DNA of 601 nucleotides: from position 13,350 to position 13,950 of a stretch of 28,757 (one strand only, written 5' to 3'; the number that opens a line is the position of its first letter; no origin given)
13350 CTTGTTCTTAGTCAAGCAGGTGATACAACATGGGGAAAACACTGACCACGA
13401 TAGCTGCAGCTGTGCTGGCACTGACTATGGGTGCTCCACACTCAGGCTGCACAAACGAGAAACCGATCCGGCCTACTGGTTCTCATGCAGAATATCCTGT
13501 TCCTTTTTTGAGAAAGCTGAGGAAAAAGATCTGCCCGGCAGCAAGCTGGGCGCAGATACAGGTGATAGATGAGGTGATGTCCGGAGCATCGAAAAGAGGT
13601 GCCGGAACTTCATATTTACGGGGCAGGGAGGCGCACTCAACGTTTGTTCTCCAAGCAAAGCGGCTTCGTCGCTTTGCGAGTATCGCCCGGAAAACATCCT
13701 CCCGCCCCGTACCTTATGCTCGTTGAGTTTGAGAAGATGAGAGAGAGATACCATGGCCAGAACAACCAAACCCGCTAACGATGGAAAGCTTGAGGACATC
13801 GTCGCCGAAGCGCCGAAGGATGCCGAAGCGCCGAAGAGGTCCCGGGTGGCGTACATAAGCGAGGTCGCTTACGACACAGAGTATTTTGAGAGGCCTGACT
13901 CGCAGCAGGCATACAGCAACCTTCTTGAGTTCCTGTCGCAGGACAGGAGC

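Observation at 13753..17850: Three-gene module: Mre11-like phosphoesterase homolog with lost metal ligands and a huge coiled-coil insertion, a coiled-coil AAA+ ATPase, and an 81-aa protein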

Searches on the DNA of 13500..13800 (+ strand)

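Call 94: search_rna_families(source=window, start=13500, end=13800, threshold=evalue, max_evalue=10, show_alignments=2)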
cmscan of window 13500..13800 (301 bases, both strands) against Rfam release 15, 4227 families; matches with E-value up to 10: 1.
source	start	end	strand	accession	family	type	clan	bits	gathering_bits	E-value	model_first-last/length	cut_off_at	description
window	13609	13701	-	RF00065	snoR9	Gene; snRNA; snoRNA; CD-box;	CL00132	12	90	1.7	1-128/128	no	Small nucleolar RNA snoR9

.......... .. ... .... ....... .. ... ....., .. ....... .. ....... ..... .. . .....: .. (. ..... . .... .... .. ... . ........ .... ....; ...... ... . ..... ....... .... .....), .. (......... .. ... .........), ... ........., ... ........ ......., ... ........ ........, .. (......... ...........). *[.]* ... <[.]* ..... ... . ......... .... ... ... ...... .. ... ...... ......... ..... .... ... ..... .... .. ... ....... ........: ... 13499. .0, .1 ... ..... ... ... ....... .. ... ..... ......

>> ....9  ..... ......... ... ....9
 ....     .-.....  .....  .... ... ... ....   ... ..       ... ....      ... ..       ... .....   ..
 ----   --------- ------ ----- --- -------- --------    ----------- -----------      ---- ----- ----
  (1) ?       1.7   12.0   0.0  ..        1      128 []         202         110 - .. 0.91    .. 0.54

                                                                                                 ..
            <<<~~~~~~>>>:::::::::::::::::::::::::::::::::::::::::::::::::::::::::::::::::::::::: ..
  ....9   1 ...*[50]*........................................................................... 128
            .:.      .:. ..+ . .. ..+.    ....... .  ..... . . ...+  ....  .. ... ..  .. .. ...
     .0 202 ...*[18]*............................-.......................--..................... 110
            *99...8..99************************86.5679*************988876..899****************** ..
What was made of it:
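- Tried and rejected: The Rfam E-value scan of the leader gave only a 12-bit snoR9 hit on the opposite strand (call 94).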

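Call 101: build_rna_model(alignment_id=A6, structure=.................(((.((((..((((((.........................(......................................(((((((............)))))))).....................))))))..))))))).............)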
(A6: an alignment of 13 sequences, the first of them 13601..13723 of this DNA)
Model R1 built from alignment A6 (13 sequences, 173 columns); structure: as given.
model positions 100; base pairs 13; branch points 0; effective number of sequences 2.01; information 0.59 bits per position. Calibrated on 0.2 Mb of random sequence (short: E-values are rough).
structure used (alignment columns):
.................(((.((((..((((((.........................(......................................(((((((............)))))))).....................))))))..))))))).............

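Call 102: search_with_rna_model(model_id=R1, sources=[window, L001, L003, L005, L006, L007, L008, L009, L010, L011, L012, L013, L014, L015, L016, L017, L018, L019, L020, L021, L022, L023, L024, L025, L026, L027, L028, L029, L030, L031, L032, L033, L035, L036, L038, L039, L040, L043, L044, L047, L048, L049, L050, L051, L052, L054, L055, L056, L057, L058, L059], max_evalue=1, make_alignment=true)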
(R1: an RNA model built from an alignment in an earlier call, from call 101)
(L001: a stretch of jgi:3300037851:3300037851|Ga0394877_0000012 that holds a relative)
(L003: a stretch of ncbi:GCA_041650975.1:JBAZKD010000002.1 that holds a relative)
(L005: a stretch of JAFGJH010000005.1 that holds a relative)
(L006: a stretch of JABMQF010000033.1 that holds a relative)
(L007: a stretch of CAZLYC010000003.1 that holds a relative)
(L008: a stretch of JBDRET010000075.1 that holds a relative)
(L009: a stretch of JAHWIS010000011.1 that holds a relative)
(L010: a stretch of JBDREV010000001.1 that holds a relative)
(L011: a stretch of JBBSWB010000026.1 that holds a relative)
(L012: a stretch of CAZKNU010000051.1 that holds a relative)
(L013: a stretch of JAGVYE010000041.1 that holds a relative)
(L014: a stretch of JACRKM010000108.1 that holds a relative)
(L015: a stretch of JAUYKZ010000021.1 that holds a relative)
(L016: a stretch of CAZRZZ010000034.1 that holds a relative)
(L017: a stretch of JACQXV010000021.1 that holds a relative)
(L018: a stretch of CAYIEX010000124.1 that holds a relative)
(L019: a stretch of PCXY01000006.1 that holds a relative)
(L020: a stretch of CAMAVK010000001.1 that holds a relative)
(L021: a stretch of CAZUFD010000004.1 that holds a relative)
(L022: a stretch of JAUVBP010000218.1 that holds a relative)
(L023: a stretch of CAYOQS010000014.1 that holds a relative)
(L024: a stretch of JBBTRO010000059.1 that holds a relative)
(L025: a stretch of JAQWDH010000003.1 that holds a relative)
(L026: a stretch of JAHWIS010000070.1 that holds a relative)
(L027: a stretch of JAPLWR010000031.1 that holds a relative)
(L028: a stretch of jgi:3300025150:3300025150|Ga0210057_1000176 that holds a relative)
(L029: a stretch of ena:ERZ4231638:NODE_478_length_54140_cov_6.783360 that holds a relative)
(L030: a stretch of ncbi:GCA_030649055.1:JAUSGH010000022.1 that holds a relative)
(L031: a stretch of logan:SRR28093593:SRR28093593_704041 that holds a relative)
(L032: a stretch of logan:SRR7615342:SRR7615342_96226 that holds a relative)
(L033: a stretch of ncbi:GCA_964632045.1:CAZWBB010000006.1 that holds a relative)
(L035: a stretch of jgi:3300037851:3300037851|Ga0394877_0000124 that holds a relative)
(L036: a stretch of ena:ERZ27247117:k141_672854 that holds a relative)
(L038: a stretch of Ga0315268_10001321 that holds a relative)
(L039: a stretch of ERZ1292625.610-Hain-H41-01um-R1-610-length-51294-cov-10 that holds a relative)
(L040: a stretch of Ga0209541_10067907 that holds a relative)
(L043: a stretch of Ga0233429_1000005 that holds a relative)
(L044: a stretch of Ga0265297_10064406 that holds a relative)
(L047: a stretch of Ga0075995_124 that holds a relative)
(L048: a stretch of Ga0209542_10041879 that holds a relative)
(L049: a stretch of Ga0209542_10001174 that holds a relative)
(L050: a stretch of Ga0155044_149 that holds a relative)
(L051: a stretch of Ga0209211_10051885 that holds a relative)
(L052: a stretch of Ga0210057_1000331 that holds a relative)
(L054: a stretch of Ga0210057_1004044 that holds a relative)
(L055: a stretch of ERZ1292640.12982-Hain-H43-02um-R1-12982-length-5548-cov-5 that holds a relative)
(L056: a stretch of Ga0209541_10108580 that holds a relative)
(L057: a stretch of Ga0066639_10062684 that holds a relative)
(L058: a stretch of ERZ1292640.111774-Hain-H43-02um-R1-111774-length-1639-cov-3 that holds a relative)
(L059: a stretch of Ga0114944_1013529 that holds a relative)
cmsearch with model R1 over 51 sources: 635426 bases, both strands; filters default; matches with E-value up to 1: 13.
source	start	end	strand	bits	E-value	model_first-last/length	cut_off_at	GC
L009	5817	5916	+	103.7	4.3e-26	1-100/100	no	0.56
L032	7888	7986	+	100.2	4.4e-25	1-100/100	no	0.57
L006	4079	4178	+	96.8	4.1e-24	1-100/100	no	0.5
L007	9883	9981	+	96.7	4.6e-24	1-100/100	no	0.48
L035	5453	5553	+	94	2.8e-23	1-100/100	no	0.47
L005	8190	8308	+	93.4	3.9e-23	1-100/100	no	0.5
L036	5853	5972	+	91.6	1.3e-22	1-100/100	no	0.52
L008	9771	9872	+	89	7.5e-22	1-100/100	no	0.54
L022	879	980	+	88.8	8.4e-22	1-100/100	no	0.5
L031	591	746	+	85.4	8.1e-21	1-100/100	no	0.56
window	13602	13723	+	85.4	8.4e-21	1-100/100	no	0.57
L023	9760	9929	+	80.2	2.7e-19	1-100/100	no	0.59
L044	1168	1266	+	76.4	3.2e-18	1-100/100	no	0.53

Alignment A7: 13 matches aligned to the model, 173 columns, each read 5' to 3' on its own strand. Consensus structure (alignment columns), stored with it:
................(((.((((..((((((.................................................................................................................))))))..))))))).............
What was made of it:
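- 13602..13723 (+): Conserved structured-RNA-like leader immediately upstream of the phosphoesterase start codon. It has a long-range helix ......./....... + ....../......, an invariant core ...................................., and a variable hairpin at 13655-13677. One copy per locus in 13 loci, always in this position and on this strand; covariance model scores 76-104 bits (call 102).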
